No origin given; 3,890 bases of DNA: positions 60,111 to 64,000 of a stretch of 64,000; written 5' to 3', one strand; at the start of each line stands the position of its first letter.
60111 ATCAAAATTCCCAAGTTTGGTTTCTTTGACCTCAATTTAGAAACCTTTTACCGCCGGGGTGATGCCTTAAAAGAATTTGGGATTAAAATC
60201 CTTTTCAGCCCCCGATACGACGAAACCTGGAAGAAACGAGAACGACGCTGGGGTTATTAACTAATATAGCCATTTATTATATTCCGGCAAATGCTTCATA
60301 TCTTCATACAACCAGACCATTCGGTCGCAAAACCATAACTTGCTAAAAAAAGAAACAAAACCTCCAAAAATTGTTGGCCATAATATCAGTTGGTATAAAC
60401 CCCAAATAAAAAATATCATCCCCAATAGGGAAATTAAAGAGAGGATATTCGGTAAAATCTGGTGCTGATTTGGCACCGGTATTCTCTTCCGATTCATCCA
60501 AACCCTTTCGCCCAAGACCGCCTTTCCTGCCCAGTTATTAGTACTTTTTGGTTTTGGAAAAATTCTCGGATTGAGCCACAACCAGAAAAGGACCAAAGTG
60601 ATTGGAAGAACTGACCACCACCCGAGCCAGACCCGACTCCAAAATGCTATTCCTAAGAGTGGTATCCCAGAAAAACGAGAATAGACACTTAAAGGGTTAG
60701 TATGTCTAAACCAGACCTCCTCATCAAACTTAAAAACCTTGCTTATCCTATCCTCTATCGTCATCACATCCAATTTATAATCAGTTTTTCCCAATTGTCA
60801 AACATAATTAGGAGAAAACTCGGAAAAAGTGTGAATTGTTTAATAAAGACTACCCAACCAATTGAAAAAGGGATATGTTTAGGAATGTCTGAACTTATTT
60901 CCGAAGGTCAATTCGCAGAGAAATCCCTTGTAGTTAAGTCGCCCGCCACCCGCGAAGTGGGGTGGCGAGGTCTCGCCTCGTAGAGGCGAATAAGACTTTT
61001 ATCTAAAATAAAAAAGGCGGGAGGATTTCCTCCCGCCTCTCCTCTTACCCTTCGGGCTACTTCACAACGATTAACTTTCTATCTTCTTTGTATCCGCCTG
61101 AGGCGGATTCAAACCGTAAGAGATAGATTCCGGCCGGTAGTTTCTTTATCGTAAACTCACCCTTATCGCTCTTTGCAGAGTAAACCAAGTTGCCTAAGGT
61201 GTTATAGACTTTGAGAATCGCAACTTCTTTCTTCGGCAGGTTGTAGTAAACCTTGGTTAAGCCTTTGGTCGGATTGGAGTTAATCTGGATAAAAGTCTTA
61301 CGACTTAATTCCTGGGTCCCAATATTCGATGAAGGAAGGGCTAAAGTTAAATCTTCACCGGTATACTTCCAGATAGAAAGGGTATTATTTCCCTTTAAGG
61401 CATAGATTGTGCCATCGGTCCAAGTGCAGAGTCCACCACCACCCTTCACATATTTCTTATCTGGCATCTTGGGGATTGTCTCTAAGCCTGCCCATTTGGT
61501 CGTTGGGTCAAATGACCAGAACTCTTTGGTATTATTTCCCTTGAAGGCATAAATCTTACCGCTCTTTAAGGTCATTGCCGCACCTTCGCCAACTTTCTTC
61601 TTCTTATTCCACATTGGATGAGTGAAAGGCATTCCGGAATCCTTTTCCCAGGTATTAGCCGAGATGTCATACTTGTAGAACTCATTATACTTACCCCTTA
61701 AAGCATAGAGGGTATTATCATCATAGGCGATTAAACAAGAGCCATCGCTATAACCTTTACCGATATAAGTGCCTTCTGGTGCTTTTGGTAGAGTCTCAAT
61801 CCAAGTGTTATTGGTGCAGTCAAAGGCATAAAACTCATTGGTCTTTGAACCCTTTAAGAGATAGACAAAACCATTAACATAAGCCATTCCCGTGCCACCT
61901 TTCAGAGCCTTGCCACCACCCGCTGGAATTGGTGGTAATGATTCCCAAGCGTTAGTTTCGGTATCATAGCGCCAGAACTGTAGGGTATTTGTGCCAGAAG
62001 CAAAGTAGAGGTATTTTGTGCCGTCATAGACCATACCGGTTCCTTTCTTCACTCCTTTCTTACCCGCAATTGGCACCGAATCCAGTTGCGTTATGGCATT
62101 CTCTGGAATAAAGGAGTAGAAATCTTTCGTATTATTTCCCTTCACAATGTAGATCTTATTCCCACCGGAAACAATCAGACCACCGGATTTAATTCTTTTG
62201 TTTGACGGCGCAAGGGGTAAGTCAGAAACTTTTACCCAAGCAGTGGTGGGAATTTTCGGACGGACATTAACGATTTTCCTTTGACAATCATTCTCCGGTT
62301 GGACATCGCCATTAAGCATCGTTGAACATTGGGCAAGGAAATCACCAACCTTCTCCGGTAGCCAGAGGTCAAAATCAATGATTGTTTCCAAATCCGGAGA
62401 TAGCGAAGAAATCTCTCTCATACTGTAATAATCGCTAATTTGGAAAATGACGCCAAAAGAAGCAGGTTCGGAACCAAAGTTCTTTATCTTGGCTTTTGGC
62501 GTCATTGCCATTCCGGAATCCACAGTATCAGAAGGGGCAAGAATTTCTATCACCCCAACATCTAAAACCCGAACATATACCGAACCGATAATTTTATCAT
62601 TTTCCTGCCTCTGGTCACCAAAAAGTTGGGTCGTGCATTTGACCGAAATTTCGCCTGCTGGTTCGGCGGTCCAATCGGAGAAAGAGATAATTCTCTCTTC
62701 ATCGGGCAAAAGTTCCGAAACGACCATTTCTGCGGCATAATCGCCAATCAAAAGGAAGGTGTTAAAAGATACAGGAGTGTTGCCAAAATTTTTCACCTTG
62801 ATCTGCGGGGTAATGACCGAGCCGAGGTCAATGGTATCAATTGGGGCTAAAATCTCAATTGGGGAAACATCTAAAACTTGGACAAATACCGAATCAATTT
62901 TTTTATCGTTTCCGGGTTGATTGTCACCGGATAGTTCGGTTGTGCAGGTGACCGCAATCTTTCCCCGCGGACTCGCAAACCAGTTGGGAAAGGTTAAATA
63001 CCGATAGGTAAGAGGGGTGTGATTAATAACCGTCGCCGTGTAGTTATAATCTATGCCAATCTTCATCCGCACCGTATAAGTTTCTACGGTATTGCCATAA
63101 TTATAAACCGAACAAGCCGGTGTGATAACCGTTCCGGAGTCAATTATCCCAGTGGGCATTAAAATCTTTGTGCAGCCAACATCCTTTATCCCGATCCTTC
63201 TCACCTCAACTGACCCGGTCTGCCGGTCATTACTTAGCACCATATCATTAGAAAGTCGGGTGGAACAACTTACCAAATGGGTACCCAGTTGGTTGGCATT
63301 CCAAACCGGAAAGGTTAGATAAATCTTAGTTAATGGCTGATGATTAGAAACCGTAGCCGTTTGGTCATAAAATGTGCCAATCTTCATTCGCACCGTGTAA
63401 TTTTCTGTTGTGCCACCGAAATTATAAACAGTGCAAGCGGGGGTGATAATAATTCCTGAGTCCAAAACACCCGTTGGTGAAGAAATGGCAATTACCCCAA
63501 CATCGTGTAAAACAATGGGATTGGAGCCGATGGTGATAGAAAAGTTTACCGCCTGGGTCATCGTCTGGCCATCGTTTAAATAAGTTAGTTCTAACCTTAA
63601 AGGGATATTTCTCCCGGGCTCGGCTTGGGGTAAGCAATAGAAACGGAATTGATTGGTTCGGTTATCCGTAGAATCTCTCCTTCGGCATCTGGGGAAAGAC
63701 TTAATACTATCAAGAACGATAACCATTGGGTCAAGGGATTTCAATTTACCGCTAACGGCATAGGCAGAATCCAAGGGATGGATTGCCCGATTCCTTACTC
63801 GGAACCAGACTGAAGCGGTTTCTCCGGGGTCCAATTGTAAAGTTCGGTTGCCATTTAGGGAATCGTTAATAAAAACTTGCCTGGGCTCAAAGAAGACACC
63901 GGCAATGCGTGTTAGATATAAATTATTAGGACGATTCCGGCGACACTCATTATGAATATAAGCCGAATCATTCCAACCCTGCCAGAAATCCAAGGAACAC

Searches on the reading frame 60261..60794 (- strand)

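Call 42: search_protein_families(library=pfam, proteins=[window:60261-60794:-], max_evalue=0.001)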
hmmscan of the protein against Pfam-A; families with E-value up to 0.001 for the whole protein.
window:60261-60794:- (177 aa): 1 family
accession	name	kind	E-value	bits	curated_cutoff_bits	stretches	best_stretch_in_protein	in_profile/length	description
PF20358.3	DUF6653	-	5.2e-64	215.4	27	1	12-168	1-157/170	Family of unknown function (DUF6653)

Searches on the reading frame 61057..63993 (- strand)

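Call 42: search_protein_families(library=pfam, proteins=[window:61057-63993:-], max_evalue=0.001)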
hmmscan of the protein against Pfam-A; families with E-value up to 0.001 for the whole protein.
window:61057-63993:- (978 aa): 8 families
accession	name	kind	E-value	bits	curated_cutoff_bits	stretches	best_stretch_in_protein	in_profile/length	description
PF13964.12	Kelch_6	-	3.2e-18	65.4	25.3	1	655-691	8-48/50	Kelch motif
PF24681.1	Kelch_KLHDC2_KLHL20_DRC7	-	1e-07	32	50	1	716-846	76-203/221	KLHDC2/KLHL20/DRC7 Kelch-repeats domain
PF13415.12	Kelch_3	-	8.6e-07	29.4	22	0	768-789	16-37/48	Galactose oxidase, central domain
PF01344.31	Kelch_1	-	9e-07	28.7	20.1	0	673-688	29-44/46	Kelch motif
PF18962.6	Por_Secre_tail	-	1.5e-06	28.8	27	1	907-975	4-74/75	Secretion system C-terminal sorting domain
PF07646.21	Kelch_2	-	3.4e-06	27.2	21.3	0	669-690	27-48/48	Kelch motif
PF07705.17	CARDB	-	0.00014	22.4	22.7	0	391-452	18-80/101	CARDB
PF24981.1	Beta-prop_ATRN-LZTR1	-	0.00024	20.9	50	0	668-783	12-136/289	Attractin/LZTR1 beta-propeller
